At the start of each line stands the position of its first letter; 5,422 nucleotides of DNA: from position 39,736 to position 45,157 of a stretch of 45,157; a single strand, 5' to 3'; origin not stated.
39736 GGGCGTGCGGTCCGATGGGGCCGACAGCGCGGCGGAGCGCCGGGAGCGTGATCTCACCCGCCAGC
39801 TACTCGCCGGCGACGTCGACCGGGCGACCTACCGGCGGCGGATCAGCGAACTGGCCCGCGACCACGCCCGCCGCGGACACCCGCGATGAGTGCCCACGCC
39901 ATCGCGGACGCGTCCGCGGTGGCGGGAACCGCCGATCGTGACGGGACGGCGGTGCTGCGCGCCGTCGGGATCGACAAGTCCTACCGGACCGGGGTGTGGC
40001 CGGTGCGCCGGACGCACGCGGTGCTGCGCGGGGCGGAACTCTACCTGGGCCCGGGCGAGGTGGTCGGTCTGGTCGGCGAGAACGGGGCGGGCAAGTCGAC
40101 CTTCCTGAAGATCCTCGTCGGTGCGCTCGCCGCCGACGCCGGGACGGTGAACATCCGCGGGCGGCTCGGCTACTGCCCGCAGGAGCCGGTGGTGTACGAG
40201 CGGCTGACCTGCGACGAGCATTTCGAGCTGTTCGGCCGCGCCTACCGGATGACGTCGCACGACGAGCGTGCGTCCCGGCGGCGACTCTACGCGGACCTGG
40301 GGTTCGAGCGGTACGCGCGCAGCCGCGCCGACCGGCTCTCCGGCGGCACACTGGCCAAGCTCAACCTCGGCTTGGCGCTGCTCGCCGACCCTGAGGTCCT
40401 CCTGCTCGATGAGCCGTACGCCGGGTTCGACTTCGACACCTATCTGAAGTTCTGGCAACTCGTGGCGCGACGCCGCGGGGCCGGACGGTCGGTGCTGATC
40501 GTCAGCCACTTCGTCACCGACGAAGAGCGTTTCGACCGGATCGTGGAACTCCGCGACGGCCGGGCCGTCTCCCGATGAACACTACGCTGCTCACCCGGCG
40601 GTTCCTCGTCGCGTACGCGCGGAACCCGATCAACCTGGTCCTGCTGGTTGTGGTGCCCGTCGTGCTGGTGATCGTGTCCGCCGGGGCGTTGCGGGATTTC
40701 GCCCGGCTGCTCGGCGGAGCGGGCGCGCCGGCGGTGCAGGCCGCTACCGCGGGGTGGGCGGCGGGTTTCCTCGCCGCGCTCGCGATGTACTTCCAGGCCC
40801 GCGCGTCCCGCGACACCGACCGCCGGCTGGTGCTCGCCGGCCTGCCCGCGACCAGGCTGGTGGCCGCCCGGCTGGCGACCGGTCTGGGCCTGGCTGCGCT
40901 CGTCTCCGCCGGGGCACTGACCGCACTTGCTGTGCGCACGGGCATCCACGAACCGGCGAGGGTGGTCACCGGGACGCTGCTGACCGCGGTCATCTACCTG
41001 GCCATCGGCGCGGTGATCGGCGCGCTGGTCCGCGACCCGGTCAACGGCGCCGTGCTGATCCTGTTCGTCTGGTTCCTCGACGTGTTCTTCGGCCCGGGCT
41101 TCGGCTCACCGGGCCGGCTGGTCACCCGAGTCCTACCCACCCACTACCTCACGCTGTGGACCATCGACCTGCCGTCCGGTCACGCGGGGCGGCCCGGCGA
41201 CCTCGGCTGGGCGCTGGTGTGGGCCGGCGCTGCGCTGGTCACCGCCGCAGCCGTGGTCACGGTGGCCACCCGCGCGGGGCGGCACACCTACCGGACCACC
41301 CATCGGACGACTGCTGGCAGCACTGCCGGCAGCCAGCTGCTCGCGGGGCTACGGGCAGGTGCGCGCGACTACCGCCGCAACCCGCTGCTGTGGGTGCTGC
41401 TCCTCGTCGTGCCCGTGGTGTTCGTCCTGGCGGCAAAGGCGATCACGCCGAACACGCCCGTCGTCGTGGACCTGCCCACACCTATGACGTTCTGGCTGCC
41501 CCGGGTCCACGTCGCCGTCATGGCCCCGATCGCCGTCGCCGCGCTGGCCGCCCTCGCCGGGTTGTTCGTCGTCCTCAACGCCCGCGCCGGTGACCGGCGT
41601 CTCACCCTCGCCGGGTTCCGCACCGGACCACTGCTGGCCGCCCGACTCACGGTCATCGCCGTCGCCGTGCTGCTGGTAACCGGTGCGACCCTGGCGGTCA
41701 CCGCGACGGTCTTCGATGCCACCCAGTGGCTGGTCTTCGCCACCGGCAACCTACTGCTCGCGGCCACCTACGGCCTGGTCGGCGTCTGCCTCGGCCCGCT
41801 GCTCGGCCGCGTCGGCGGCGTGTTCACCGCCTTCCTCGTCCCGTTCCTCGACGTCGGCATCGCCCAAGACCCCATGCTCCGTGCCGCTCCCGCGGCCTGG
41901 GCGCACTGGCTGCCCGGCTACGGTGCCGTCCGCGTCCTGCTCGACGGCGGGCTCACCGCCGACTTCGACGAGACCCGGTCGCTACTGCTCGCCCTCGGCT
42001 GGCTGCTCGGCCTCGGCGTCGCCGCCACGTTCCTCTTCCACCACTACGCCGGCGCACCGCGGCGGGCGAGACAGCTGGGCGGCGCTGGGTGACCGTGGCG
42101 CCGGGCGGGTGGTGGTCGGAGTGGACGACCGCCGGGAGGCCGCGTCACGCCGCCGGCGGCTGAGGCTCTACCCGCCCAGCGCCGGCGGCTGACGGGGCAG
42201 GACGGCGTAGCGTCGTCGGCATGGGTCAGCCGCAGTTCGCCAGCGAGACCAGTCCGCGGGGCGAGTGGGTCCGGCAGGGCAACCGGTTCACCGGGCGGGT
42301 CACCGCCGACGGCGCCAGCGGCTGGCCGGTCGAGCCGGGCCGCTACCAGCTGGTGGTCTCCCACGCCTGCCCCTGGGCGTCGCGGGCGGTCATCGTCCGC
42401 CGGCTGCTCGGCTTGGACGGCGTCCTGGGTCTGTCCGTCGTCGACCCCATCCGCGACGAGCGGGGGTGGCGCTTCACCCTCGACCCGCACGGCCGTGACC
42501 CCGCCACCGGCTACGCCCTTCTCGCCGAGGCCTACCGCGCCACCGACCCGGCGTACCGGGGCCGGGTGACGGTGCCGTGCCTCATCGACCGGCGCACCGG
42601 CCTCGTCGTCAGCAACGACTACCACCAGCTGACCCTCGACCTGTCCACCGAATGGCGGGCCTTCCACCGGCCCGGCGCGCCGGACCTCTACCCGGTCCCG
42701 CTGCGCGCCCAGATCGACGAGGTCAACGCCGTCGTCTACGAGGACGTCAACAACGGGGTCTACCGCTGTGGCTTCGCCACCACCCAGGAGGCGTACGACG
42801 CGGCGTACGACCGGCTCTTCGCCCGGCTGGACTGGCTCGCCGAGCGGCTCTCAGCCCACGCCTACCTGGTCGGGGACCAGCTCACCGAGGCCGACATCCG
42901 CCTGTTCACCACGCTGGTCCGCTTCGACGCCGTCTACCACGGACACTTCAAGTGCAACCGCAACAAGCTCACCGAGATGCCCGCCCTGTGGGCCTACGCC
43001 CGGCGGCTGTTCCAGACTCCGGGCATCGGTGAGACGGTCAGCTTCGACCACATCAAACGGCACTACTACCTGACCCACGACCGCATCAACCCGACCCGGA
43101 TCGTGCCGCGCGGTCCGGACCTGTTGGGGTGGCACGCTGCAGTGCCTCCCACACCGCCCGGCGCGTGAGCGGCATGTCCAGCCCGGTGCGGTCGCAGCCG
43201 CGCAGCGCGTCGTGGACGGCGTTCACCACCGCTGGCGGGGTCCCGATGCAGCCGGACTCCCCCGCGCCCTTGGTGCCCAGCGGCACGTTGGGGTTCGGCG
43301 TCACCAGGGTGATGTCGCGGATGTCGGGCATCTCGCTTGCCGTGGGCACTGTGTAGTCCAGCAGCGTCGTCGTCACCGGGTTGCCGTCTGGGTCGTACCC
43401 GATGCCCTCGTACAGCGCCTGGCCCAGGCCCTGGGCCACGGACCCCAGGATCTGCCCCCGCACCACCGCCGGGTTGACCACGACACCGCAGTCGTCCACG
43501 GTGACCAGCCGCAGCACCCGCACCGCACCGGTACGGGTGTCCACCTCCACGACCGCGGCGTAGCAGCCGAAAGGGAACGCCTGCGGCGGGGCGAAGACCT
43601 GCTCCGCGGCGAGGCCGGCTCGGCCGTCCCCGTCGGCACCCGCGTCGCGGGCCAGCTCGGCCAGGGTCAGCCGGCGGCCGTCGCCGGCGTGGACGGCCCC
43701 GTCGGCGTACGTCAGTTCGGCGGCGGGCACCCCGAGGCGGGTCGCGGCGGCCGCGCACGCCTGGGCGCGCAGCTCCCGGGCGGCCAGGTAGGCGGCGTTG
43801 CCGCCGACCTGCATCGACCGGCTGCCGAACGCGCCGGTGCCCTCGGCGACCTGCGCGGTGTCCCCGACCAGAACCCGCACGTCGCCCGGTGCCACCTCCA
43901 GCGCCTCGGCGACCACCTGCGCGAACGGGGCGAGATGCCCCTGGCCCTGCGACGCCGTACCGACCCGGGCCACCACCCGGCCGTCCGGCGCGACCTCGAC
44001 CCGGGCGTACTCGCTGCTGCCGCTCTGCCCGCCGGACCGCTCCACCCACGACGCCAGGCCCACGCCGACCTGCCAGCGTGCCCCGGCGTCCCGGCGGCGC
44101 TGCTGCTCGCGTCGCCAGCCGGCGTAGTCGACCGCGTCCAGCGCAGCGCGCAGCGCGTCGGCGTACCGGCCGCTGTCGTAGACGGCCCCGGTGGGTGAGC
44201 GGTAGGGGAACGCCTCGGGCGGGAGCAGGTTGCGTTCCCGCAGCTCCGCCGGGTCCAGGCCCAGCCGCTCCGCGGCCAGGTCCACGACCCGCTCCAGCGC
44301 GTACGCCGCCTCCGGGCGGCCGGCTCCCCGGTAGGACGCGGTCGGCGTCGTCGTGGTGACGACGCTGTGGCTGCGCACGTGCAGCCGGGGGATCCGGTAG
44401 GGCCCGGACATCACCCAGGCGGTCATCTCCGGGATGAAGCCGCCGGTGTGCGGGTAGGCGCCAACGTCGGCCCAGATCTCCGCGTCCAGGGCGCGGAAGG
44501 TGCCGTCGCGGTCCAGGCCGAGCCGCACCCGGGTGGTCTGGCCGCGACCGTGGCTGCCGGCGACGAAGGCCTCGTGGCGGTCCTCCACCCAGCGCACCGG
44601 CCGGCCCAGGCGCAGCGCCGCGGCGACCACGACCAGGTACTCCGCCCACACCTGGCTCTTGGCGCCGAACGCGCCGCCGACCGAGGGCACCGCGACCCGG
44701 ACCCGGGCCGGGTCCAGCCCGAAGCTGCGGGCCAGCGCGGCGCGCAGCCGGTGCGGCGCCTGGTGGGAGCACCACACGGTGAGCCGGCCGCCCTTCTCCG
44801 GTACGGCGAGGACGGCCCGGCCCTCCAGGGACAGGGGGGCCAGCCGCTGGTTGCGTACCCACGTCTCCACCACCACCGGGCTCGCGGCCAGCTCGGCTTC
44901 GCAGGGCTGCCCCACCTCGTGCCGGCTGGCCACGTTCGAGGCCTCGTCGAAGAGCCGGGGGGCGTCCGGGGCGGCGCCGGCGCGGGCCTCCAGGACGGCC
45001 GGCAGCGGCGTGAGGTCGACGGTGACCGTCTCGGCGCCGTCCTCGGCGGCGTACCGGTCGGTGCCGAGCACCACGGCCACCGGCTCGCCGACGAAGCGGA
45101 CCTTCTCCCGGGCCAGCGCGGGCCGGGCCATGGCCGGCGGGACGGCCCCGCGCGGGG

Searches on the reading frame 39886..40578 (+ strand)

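Call 10: search_protein_families(library=pfam, proteins=[window:39886-40578:+])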
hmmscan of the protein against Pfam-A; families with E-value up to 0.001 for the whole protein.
window:39886-40578:+ (230 aa): 2 families
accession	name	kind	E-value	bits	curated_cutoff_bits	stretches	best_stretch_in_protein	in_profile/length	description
PF00005.33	ABC_tran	-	2.3e-23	83.8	25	1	48-178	2-136/137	ABC transporter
PF13304.12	AAA_21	-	3.4e-09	37.6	27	0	60-81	2-23/304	AAA domain, putative AbiEii toxin, Type IV TA system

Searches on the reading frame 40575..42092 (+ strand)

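Call 10: search_protein_families(library=pfam, proteins=[window:40575-42092:+])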
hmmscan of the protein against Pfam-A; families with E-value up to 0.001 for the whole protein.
window:40575-42092:+ (505 aa): 1 family
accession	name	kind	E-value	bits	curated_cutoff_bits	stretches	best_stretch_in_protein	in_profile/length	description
PF12698.13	ABC2_membrane_3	-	8.6e-09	35.4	31.6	1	81-227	192-346/347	ABC-2 family transporter protein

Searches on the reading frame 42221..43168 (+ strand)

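Call 39: search_protein_families(library=pfam, proteins=[window:42221-43168:+], max_evalue=0.01)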
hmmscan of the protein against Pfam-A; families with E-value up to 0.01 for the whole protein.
window:42221-43168:+ (315 aa): 5 families
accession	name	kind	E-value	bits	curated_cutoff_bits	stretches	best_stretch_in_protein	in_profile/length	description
PF13410.11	GST_C_2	-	2.5e-15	56.8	24.9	1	189-262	1-69/69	Glutathione S-transferase, C-terminal domain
PF00043.30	GST_C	-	1.7e-06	28.6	20.7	1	186-266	18-92/93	Glutathione S-transferase, C-terminal domain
PF14497.11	GST_C_3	-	1.6e-05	25.4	21.6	1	175-269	2-97/104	Glutathione S-transferase, C-terminal domain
PF17171.9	GST_C_6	-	0.00063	19.9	28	1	203-262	5-63/64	Glutathione S-transferase, C-terminal domain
PF13409.12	GST_N_2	-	0.0009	20.3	25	1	49-130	1-57/70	Glutathione S-transferase, N-terminal domain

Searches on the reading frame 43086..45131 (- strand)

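Call 39: search_protein_families(library=pfam, proteins=[window:43086-45131:-], max_evalue=0.01)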
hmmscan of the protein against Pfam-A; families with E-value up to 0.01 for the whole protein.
window:43086-45131:- (681 aa): 4 families
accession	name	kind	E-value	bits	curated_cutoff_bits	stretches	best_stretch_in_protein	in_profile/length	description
PF20256.3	MoCoBD_2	-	5.3e-78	262.8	27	1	330-602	2-283/283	Molybdopterin cofactor-binding domain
PF02738.23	MoCoBD_1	-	1.5e-76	257.2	27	1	63-302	5-244/244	Molybdopterin cofactor-binding domain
PF01315.27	Ald_Xan_dh_C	-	5.6e-06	27.1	31.3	1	5-44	71-110/110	Aldehyde oxidase and xanthine dehydrogenase, a/b hammerhead domain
PF24410.1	wHTH-HSP90_Na-assoc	-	0.0014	19.4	23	0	168-185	32-49/55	wHTH-Hsp90_Na associated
